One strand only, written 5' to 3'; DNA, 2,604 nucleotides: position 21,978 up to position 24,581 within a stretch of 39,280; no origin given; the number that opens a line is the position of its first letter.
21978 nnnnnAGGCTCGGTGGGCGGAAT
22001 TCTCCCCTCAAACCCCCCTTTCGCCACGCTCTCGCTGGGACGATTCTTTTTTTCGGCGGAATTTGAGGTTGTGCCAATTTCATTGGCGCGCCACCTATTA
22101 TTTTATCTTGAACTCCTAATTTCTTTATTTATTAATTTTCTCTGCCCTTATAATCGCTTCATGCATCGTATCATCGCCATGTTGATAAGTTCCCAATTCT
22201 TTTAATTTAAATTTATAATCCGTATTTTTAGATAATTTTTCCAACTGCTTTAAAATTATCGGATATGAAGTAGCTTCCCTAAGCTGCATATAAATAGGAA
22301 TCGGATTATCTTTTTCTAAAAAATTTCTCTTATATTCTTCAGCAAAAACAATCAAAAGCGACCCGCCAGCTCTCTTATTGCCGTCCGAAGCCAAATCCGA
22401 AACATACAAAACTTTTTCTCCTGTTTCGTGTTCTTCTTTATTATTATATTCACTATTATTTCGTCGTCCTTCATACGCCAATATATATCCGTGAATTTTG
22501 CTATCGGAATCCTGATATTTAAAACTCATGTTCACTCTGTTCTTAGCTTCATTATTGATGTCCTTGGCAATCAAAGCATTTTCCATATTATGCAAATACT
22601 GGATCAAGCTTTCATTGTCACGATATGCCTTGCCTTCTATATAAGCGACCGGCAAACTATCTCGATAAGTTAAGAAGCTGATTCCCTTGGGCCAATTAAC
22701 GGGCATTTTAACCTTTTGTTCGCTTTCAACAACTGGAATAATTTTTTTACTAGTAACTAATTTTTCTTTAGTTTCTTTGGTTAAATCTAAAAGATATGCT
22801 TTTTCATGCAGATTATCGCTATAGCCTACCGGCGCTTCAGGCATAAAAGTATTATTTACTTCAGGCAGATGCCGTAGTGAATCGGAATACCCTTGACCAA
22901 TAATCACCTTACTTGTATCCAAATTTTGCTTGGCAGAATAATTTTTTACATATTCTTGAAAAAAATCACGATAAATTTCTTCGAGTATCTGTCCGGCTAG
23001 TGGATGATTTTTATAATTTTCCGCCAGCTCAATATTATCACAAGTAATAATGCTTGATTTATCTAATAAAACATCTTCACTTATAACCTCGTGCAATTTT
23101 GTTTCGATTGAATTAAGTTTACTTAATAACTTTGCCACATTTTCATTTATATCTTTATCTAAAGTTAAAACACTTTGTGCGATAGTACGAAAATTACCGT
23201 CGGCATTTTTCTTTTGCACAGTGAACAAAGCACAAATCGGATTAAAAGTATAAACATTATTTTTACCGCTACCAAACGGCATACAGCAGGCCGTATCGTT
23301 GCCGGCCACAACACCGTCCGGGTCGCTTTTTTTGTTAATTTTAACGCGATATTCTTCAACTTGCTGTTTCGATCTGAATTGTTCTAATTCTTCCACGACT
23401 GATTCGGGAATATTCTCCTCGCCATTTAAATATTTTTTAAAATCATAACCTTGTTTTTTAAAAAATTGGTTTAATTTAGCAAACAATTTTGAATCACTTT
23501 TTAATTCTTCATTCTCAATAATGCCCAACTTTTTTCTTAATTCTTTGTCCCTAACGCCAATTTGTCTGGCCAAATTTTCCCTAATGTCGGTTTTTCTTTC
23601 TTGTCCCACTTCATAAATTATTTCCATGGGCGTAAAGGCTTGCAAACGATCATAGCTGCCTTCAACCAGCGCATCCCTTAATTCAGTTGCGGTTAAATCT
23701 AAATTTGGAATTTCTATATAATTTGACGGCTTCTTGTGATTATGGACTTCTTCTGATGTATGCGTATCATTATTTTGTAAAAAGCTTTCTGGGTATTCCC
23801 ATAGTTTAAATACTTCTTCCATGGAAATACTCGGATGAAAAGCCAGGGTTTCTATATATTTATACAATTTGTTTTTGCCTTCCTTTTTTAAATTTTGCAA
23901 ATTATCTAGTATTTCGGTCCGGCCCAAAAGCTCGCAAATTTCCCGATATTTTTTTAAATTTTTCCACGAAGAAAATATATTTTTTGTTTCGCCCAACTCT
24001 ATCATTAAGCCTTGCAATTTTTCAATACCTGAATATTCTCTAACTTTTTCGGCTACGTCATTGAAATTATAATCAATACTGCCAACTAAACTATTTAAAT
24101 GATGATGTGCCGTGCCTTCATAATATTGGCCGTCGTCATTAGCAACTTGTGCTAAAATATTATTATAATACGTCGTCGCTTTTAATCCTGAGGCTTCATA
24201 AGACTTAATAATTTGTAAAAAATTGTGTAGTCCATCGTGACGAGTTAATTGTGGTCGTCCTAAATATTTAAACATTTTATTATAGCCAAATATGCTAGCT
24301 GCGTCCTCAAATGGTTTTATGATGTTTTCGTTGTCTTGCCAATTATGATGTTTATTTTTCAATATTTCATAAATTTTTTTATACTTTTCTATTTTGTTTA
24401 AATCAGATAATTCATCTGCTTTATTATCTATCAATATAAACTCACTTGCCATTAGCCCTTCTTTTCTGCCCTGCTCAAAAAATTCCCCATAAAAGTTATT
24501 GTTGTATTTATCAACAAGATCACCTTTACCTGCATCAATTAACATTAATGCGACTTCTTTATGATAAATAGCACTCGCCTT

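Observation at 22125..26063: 1312-aa giant protein: about 14 tandem helical repeats plus unassigned Cys-motif and GNAT-like domains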

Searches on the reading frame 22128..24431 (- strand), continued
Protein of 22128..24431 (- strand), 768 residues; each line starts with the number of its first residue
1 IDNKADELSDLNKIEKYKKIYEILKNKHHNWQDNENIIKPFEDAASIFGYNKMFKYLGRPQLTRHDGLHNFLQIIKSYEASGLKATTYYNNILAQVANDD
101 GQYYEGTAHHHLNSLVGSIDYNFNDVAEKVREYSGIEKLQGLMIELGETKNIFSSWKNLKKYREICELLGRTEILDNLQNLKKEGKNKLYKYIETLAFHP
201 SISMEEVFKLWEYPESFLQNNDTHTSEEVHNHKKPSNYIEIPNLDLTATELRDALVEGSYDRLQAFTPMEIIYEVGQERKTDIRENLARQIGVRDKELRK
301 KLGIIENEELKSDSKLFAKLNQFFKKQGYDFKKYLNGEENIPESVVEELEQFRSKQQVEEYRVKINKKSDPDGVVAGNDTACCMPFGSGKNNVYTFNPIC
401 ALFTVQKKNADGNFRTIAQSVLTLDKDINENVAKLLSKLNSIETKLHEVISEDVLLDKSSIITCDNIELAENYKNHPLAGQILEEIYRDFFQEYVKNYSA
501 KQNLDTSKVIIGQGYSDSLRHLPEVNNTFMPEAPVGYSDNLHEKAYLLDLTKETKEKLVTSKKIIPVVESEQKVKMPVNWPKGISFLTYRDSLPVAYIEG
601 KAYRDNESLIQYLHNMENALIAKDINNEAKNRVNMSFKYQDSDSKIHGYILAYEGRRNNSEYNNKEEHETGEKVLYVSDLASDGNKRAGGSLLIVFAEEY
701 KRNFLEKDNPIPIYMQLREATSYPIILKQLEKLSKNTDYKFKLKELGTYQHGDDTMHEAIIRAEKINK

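Call 79: fold_search(model_id=the predicted structure, library=viral)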
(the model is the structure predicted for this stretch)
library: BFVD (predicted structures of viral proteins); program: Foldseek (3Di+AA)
matches with E <= 10: 263; with E <= 0.001: 0
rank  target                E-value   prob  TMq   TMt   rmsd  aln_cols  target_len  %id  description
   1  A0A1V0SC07            1.7e-02  0.69  0.13  0.21  20.3       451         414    9  glycylpeptide N-tetradecanoyltransferase [Catovirus CTV1]
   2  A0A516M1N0            2.5e-02  0.99  0.10  0.34   7.0       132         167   14  (no name in the UniProt tables at hand)
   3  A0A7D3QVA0            3.3e-02  0.98  0.13  0.35   6.9       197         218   14  Acyl-CoA N-acyltransferase [Fadolivirus FV1/VV64]
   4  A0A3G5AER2            3.8e-02  1.00  0.12  0.53   5.2       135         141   12  N-acetyltransferase domain-containing protein (Fragment) [Hyperionvirus sp.]
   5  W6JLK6                4.7e-02  0.94  0.11  0.19   8.0       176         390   12  Uncharacterized protein [Alphaentomopoxvirus acuprea]
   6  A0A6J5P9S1            5.9e-02  1.00  0.15  0.57   6.5       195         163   14  Uncharacterized protein [uncultured Caudovirales phage]
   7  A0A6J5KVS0            9.7e-02  0.99  0.10  0.35   6.4       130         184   11  NAT_SF domain containing protein [uncultured Caudovirales phage]
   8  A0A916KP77            1.3e-01  0.95  0.11  0.17   6.6       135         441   14  Uncharacterized protein [Adoxophyes honmai entomopoxvirus 'L']
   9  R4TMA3                1.3e-01  0.94  0.11  0.27   7.0       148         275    9  Uncharacterized protein [Haloarcula hispanica tailed virus 1]
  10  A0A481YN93            1.6e-01  0.91  0.11  0.30   6.0       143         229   10  Endonuclease/exonuclease/phosphatase family protein [Pithovirus LCDPAC01]
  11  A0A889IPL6            1.6e-01  0.75  0.09  0.30   8.6       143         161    9  (no name in the UniProt tables at hand)
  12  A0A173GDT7            1.7e-01  0.98  0.14  0.56   4.4       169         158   12  Acetyltransferase [Erwinia phage vB_EamM_RAY]
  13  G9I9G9                1.8e-01  0.85  0.10  0.21   7.6       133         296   14  (no name in the UniProt tables at hand)
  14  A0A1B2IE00            1.9e-01  0.30  0.11  0.23  20.0       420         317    8  Putative GCN5-related N-acetyltransferase [Erwinia phage vB_EamM_Kwan]
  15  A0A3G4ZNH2            2.0e-01  0.80  0.09  0.43   7.2       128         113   15  Acetyltransferase GNAT family protein [Terrestrivirus sp.]
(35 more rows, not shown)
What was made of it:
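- The best BFVD hit is a viral NMT (call 79).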

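Call 93: search_protein_families(library=pfam, proteins=[P0054, P0091, P0140, P0090], max_evalue=0.01)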
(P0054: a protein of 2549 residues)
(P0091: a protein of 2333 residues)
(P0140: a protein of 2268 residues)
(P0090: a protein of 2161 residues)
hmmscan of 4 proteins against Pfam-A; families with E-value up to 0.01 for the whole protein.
P0054 (2549 aa): 0 families

P0091 (2333 aa): 0 families

P0140 (2268 aa): 0 families

P0090 (2161 aa): 2 families
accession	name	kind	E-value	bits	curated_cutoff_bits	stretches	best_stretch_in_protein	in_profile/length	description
PF20701.3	HetE-N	-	0.0063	17.2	25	0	514-536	14-36/102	Het-E N-terminal domain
PF13735.12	tRNA_NucTran2_2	-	0.0079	16.6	27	1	56-135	22-95/149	tRNA nucleotidyltransferase domain 2 putative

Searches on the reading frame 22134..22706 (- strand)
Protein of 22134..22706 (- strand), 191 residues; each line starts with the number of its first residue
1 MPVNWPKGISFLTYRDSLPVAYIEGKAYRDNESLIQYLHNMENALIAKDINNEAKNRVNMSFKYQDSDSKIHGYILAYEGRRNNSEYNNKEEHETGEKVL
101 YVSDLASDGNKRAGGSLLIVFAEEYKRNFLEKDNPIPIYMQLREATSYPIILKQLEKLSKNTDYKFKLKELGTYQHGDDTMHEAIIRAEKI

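Call 50: search_solved_structures(query=A4, max_evalue=10, show_alignments=3)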
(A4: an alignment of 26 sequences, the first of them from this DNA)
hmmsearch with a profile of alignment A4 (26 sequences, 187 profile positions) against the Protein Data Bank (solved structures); distinct sequences matched with E-value up to 10: 1.
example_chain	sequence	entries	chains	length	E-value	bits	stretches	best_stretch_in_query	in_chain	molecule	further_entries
4e0a_A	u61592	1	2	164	1.3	11.9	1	90-147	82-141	BH1408 protein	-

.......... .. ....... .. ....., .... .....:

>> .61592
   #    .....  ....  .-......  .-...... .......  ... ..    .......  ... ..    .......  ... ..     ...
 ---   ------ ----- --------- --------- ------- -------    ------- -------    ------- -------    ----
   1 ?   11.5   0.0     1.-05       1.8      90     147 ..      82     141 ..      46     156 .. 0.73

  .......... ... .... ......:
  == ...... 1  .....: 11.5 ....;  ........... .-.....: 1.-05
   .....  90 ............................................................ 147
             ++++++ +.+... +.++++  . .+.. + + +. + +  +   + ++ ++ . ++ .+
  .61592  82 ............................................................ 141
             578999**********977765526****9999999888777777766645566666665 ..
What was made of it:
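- On GNAT superfamily (sequence families, e.g. Pfam Acetyltransf_1/7/10): The best PDB profile hit is the GNAT 4e0a at E=1.3 (call 50).
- The only weak PDB profile hit of GNAT-2 is the GNAT 4e0a, aligned exactly at beta4-alpha3 (call 50).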

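Call 51: search_protein_families(library=pfam, alignment_id=A4, max_evalue=1)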
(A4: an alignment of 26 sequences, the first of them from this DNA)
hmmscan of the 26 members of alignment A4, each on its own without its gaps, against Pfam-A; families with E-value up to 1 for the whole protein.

A. member 1, seq(191 aa): 2 families
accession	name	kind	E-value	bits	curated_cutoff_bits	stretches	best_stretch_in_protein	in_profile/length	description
PF06154.16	CbeA_antitoxin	-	0.056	14.4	27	0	9-63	24-78/101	CbeA_antitoxin, type IV, cytoskeleton bundling-enhancing factor A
PF24612.2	Ig_TgrO1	-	0.11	13.2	27.9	1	28-66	20-61/81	TgrO1-like, immunoglobulin-like domain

B. families by the number of members that match (of 26 scanned): 17 families
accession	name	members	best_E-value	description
PF16152.10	DUF4860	2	0.0013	Domain of unknown function (DUF4860)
PF02881.24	SRP54_N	2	0.011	SRP54-type protein, helical bundle domain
PF13552.11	DUF4127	2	0.061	Protein of unknown function (DUF4127)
PF02637.23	GatB_Yqey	1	0.011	GatB domain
PF07080.17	DUF1348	1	0.015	Protein of unknown function (DUF1348)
PF08230.16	CW_7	1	0.043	CW_7 repeat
PF18113.7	Rbx_binding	1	0.052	Rubredoxin binding C-terminal domain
PF06154.16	CbeA_antitoxin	1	0.056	CbeA_antitoxin, type IV, cytoskeleton bundling-enhancing factor A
PF11557.14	Omp_AT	1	0.072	Solitary outer membrane autotransporter beta-barrel domain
PF07422.18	s48_45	1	0.099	Sexual stage antigen s48/45 domain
PF24917.1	BLTP3A_B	1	0.1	Bridge-like lipid transfer protein family member 3A/B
PF24612.2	Ig_TgrO1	1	0.11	TgrO1-like, immunoglobulin-like domain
PF05204.19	Hom_end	1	0.11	Homing endonuclease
PF22559.2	GNAT-phage-like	1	0.13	Phage GNAT-like domain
PF22636.2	FlK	1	0.19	Fluoroacetyl-CoA-specific thioesterase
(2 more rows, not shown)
